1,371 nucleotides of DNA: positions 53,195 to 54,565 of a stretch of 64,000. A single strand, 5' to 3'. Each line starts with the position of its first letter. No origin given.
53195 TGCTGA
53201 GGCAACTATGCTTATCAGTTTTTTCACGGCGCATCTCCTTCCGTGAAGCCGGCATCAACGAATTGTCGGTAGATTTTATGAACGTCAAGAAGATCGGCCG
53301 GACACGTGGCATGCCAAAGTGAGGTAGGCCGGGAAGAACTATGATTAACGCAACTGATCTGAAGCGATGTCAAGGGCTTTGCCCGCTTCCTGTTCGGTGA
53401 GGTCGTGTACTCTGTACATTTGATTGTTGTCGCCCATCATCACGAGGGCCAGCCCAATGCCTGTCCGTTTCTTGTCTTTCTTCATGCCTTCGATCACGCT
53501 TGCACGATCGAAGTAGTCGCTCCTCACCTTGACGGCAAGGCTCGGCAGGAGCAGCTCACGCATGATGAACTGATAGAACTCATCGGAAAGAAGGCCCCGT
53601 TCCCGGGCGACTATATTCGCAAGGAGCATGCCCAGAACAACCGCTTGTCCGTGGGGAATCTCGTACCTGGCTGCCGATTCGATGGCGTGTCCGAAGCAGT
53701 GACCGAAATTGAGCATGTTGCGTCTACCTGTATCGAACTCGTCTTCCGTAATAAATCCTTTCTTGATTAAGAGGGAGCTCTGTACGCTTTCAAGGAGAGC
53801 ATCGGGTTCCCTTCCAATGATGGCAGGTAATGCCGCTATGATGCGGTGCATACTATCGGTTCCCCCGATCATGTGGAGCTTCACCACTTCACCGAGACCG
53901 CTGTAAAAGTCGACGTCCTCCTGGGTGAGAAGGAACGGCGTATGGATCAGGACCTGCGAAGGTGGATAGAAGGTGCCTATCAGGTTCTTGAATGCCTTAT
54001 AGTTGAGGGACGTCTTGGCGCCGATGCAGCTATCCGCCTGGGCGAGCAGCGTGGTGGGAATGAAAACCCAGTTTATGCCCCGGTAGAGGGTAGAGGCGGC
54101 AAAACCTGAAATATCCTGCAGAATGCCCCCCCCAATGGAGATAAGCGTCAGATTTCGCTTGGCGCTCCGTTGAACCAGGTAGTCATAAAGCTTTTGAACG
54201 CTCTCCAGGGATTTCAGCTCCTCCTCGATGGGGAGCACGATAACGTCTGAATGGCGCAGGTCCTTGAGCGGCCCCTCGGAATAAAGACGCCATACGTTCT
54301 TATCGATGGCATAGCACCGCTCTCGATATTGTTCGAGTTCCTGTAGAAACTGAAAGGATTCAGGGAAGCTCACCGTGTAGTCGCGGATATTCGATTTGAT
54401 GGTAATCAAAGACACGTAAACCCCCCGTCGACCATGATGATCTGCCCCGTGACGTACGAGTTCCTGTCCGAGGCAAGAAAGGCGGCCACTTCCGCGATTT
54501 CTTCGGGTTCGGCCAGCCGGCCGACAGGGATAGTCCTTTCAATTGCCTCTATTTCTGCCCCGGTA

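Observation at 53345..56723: Unexplained four-gene extension: DHQS-like cyclase, SDR and twin aldolase-like paralogues fused onto the dideoxyhexose pathway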

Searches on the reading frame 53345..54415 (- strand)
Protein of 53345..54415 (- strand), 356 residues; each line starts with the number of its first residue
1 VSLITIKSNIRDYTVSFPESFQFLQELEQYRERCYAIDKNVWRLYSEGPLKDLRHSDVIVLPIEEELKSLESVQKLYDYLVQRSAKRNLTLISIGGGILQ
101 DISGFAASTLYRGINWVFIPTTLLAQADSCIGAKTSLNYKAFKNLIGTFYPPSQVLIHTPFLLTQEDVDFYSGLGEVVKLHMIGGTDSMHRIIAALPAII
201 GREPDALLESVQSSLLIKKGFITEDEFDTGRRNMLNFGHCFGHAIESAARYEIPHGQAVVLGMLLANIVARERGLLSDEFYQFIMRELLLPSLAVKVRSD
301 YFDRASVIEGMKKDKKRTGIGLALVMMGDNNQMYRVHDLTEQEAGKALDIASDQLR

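Call 3: search_protein_families(library=pfam, proteins=[window:53345-54415:-])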
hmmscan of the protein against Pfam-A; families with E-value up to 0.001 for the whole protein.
window:53345-54415:- (356 aa): 2 families
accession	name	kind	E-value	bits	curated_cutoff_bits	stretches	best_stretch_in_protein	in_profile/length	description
PF01761.26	DHQ_synthase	-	6.1e-36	123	24.2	1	59-169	2-112/115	3-dehydroquinate synthase N-terminal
PF24621.2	DHQS_C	-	2e-30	106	27.6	1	173-316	1-143/144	3-dehydroquinate synthase C-terminal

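Call 6: search_protein_families(library=ncbifam, proteins=[window:53345-54415:-], max_evalue=0.01)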
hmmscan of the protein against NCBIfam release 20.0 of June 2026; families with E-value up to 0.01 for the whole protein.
window:53345-54415:- (356 aa): 6 families
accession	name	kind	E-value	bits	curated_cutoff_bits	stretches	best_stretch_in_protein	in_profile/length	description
TIGR04425.1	P_lya_rel_AroB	hypoth_equivalog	9.2e-122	406.4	400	1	6-349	1-342/348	AroB-related putative sugar phosphate phospholyase (cyclizing)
TIGR01357.1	aroB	equivalog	3e-78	263.4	305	1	33-344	24-339/344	3-dehydroquinate synthase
NF004852.0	PRK06203.1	equivalog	1.3e-49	169.2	333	1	56-350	89-390/407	3-dehydroquinate synthase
NF010556.0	PRK13951.1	equivalog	2.4e-44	152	560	1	58-316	208-459/492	bifunctional shikimate kinase AroK/3-dehydroquinate synthase AroB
NF010627.0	PRK14021.1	equivalog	1.4e-37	129.3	565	1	59-338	241-527/542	bifunctional shikimate kinase/3-dehydroquinate synthase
NF002022.0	PRK00843.1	equivalog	0.0027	16.7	413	0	68-141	71-137/350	NAD(P)-dependent glycerol-1-phosphate dehydrogenase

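Call 8: search_solved_structures(query=window:53345-54415:-, max_evalue=0.001)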
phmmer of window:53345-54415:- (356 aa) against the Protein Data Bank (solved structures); distinct sequences matched with E-value up to 0.001: 16.
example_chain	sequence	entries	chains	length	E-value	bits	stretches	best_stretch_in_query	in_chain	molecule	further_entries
3zok_A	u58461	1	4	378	3.9e-47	164.3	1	37-280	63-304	3-DEHYDROQUINATE SYNTHASE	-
3okf_A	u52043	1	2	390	4.5e-44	154.2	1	58-326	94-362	3-dehydroquinate synthase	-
5eks_A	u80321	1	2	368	6.5e-43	150.4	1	58-285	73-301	3-dehydroquinate synthase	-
5hvn_A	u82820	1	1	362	4e-42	147.8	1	59-329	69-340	3-dehydroquinate synthase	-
6lk2_A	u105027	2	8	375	1.9e-40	142.3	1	57-324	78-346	3-dehydroquinate synthase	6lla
3clh_A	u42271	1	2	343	3.5e-40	141.4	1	42-290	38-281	3-dehydroquinate synthase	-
3qbd_A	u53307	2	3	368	3.8e-39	138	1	59-322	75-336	3-dehydroquinate synthase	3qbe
1xag_A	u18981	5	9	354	2.5e-38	135.3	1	29-344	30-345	3-dehydroquinate synthase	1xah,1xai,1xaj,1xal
6c5c_A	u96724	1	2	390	1.4e-37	132.9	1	71-297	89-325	3-dehydroquinate synthase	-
1ujn_A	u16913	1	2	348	5.9e-37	130.8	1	55-274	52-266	dehydroquinate synthase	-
7u5s_A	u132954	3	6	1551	1.5e-36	129.5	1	72-296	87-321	Pentafunctional AROM polypeptide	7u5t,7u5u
6hqv_A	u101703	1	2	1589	6.8e-34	120.8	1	60-278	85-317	Pentafunctional AROM polypeptide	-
1dqs_A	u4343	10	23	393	3.5e-33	118.4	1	65-286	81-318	PROTEIN (3-DEHYDROQUINATE SYNTHASE) | 3-DEHYDROQUINATE SYNTHASE | Pentafunctional AROM polypeptide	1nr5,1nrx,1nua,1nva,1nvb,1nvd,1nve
4p53_A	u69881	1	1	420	8.6e-31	110.6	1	33-311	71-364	Cyclase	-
2d2x_A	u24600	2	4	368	1.4e-29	106.6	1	64-278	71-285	2-deoxy-scyllo-inosose synthase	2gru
5tpr_A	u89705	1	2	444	1.6e-19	73.5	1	26-277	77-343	3-dehydroquinate synthase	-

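Call 11: find_homologous_proteins(query=window:53345-54415:-, max_evalue=1e-20)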
Query window:53345-54415:- (356 aa): 5664 proteins with E <= 1e-20 among 8000 candidates; the best 120 are listed.
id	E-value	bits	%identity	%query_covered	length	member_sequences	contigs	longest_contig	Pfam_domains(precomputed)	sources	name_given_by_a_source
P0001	2.2e-222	755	94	100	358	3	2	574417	PF24621.3,PF01761.27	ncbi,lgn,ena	-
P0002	8.3e-220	747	93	100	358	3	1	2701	PF24621.3,PF01761.27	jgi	jgi:3-dehydroquinate synthase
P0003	8.0e-208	707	90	99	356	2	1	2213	PF24621.3,PF01761.27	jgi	jgi:3-dehydroquinate synthase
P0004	1.9e-197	673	100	85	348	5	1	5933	PF24621.3,PF01761.27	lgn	-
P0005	1.5e-196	670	83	100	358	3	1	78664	PF24621.3,PF01761.27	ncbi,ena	-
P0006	1.2e-188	644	80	100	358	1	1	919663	PF24621.3,PF01761.27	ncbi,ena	-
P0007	9.9e-178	608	77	100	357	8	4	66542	PF24621.3,PF01761.27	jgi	jgi:3-dehydroquinate synthase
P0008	9.3e-169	579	73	100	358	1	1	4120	PF24621.3,PF01761.27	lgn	-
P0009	3.3e-164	564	71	98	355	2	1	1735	PF24621.3,PF01761.27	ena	-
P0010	4.1e-162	557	69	100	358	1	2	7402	PF24621.3,PF01761.27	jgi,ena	-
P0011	1.1e-160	553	70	98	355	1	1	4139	PF24621.3,PF01761.27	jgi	jgi:3-dehydroquinate synthase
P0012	1.1e-160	552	70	98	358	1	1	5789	PF24621.3,PF01761.27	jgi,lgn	jgi:3-dehydroquinate synthase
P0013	3.0e-156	538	69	97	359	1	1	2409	PF24621.3,PF01761.27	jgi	jgi:3-dehydroquinate synthase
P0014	2.8e-155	535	69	100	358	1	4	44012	PF24621.3,PF01761.27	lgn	-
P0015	1.1e-152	526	67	99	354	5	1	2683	PF24621.3,PF01761.27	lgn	-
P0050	6.5e-136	471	62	98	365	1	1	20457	PF24621.3,PF01761.27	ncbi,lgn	ncbi:MAG: AroB-related putative sugar phosphate phospholyase (cyclizing) [Syntrophaceae bacterium]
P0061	1.5e-133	463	59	98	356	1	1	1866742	PF24621.3,PF01761.27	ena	-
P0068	6.3e-133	461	59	99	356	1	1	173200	PF24621.3,PF01761.27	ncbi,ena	-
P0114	3.5e-128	446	57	97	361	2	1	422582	PF24621.3,PF01761.27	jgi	jgi:3-dehydroquinate synthase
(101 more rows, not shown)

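Call 12: find_encoding_contigs(protein=P0001, flank=10000, max_places=2)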
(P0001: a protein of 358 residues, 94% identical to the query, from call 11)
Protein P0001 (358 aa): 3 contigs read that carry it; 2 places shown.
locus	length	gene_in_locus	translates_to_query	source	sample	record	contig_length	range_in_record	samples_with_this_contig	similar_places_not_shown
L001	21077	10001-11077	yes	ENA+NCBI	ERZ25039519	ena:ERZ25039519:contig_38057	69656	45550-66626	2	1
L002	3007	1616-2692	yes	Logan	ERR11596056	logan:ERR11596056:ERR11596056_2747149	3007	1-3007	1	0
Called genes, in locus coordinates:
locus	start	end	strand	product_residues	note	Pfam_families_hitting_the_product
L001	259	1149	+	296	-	PF00483:NTP_transferase, PF12804:NTP_transf_3 (weak)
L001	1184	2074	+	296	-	PF01370:Epimerase, PF02719:Polysacc_synt_2 (faint), PF04321:RmlD_sub_bind, PF16363:GDP_Man_Dehyd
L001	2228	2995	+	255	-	PF00483:NTP_transferase, PF12804:NTP_transf_3 (weak)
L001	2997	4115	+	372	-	PF01073:3Beta_HSD, PF01370:Epimerase, PF02719:Polysacc_synt_2, PF04321:RmlD_sub_bind, PF16363:GDP_Man_Dehyd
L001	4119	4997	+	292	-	PF01370:Epimerase, PF04321:RmlD_sub_bind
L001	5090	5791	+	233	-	PF01739:CheR (faint), PF02353:CMAS (weak), PF13489:Methyltransf_23, PF13847:Methyltransf_31, PF08241:Methyltransf_11, PF08242:Methyltransf_12, PF13649:Methyltransf_25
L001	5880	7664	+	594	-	PF02776:TPP_enzyme_N, PF00205:TPP_enzyme_M, PF02775:TPP_enzyme_C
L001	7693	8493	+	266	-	PF03328:HpcH_HpaI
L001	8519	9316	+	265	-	PF03328:HpcH_HpaI (weak)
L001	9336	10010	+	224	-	PF13561:adh_short_C2, PF23441:SDR, PF00106:adh_short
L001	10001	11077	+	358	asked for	PF01761:DHQ_synthase, PF24621:DHQS_C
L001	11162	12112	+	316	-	PF00535:Glycos_transf_2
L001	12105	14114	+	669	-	-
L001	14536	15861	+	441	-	PF01593:Amino_oxidase, PF13450:NAD_binding_8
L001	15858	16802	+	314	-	PF00106:adh_short (faint), PF01073:3Beta_HSD, PF01370:Epimerase, PF02719:Polysacc_synt_2, PF04321:RmlD_sub_bind, PF07993:NAD_binding_4 (faint), PF13460:NAD_binding_10 (weak), PF16363:GDP_Man_Dehyd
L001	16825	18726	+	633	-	PF00483:NTP_transferase, PF12804:NTP_transf_3, PF00702:Hydrolase (weak), PF13419:HAD_2 (faint), PF13242:Hydrolase_like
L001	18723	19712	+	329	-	PF00288:GHMP_kinases_N, PF08544:GHMP_kinases_C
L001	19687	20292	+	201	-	PF13580:SIS_2, PF01380:SIS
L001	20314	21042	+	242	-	PF00535:Glycos_transf_2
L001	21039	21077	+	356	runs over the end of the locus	PF03706:LPG_synthase_TM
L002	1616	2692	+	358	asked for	PF01761:DHQ_synthase, PF24621:DHQS_C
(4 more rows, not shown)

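Call 13: find_encoding_contigs(protein=P0061, flank=10000, max_places=2)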
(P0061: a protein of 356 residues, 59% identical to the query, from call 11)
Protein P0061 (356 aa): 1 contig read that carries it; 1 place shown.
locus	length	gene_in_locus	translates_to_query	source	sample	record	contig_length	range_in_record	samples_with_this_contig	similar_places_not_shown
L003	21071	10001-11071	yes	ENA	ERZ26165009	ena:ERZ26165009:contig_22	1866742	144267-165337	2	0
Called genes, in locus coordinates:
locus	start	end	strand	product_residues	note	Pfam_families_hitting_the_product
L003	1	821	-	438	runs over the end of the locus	PF01041:DegT_DnrJ_EryC1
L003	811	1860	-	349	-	PF01370:Epimerase, PF02719:Polysacc_synt_2, PF04321:RmlD_sub_bind, PF05368:NmrA (weak), PF08659:KR (weak), PF01073:3Beta_HSD, PF07993:NAD_binding_4, PF16363:GDP_Man_Dehyd, +1 more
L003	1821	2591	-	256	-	PF00483:NTP_transferase, PF12804:NTP_transf_3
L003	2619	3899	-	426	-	-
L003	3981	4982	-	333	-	PF00535:Glycos_transf_2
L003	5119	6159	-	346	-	PF01370:Epimerase, PF07993:NAD_binding_4, PF16363:GDP_Man_Dehyd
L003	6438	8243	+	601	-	PF02776:TPP_enzyme_N, PF00205:TPP_enzyme_M, PF02775:TPP_enzyme_C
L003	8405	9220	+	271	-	-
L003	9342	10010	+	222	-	PF01370:Epimerase (weak), PF23441:SDR (weak), PF00106:adh_short, PF13561:adh_short_C2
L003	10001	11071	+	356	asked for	PF01761:DHQ_synthase, PF24621:DHQS_C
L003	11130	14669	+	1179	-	-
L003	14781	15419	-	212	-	PF13580:SIS_2, PF01380:SIS (faint)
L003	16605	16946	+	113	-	PF00581:Rhodanese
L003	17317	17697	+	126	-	-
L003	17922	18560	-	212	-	PF01381:HTH_3, PF13560:HTH_31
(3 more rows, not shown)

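Call 15: find_encoding_contigs(protein=P0114, flank=10000, max_places=1)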
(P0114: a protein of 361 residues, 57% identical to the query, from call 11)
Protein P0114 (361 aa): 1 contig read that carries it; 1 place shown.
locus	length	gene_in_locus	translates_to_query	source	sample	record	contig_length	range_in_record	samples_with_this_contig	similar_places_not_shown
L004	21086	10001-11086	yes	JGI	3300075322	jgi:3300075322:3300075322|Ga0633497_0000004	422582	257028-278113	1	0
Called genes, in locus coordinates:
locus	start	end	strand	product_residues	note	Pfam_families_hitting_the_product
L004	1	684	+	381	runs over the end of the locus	PF01073:3Beta_HSD (weak), PF01370:Epimerase, PF02719:Polysacc_synt_2, PF04321:RmlD_sub_bind (weak), PF16363:GDP_Man_Dehyd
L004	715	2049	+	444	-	PF01041:DegT_DnrJ_EryC1, PF00266:Aminotran_5 (weak), PF01212:Beta_elim_lyase (weak)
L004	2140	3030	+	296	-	PF01370:Epimerase, PF04321:RmlD_sub_bind, PF16363:GDP_Man_Dehyd (faint)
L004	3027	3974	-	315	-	PF13489:Methyltransf_23, PF13649:Methyltransf_25, PF08241:Methyltransf_11, PF08242:Methyltransf_12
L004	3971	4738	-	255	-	PF13641:Glyco_tranf_2_3 (weak), PF00535:Glycos_transf_2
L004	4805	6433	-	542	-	-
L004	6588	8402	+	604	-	PF02776:TPP_enzyme_N, PF00205:TPP_enzyme_M, PF02775:TPP_enzyme_C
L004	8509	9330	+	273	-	PF03328:HpcH_HpaI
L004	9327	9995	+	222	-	PF00106:adh_short (weak), PF08659:KR (faint), PF00106:adh_short, PF13561:adh_short_C2, PF23441:SDR (weak)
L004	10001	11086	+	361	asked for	PF01761:DHQ_synthase, PF24621:DHQS_C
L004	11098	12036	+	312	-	PF00535:Glycos_transf_2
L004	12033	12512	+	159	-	PF04138:GtrA_DPMS_TM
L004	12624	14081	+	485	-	PF00483:NTP_transferase, PF12804:NTP_transf_3 (weak), PF22640:ManC_GMP_beta-helix, PF01050:MannoseP_isomer, PF07883:Cupin_2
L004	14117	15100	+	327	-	PF01370:Epimerase, PF04321:RmlD_sub_bind, PF16363:GDP_Man_Dehyd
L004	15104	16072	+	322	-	PF01370:Epimerase, PF04321:RmlD_sub_bind, PF16363:GDP_Man_Dehyd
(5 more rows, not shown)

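Call 16: find_encoding_contigs(protein=P0068, flank=10000, max_places=1)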
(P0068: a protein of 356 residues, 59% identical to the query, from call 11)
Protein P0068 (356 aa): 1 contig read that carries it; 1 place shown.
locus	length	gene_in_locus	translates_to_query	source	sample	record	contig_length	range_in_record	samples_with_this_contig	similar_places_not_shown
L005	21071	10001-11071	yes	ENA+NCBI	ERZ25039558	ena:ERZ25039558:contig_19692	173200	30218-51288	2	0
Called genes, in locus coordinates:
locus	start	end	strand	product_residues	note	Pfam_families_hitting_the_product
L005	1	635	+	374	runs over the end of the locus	PF01370:Epimerase, PF02719:Polysacc_synt_2 (weak), PF16363:GDP_Man_Dehyd, PF01370:Epimerase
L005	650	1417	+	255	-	PF00483:NTP_transferase, PF12804:NTP_transf_3 (weak)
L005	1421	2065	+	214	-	PF01073:3Beta_HSD, PF01370:Epimerase, PF02719:Polysacc_synt_2, PF04321:RmlD_sub_bind, PF16363:GDP_Man_Dehyd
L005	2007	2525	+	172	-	-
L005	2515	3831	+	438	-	PF01041:DegT_DnrJ_EryC1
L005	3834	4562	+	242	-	PF00175:NAD_binding_1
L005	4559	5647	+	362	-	PF01073:3Beta_HSD (weak), PF01370:Epimerase, PF02719:Polysacc_synt_2 (weak), PF16363:GDP_Man_Dehyd, PF07993:NAD_binding_4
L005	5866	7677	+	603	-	PF02776:TPP_enzyme_N, PF00205:TPP_enzyme_M, PF02775:TPP_enzyme_C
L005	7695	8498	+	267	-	PF03328:HpcH_HpaI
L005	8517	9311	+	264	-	PF03328:HpcH_HpaI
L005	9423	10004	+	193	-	PF00106:adh_short, PF13561:adh_short_C2, PF23441:SDR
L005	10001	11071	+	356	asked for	PF01761:DHQ_synthase, PF24621:DHQS_C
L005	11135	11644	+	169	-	-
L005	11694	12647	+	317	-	PF00535:Glycos_transf_2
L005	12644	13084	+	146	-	PF04138:GtrA_DPMS_TM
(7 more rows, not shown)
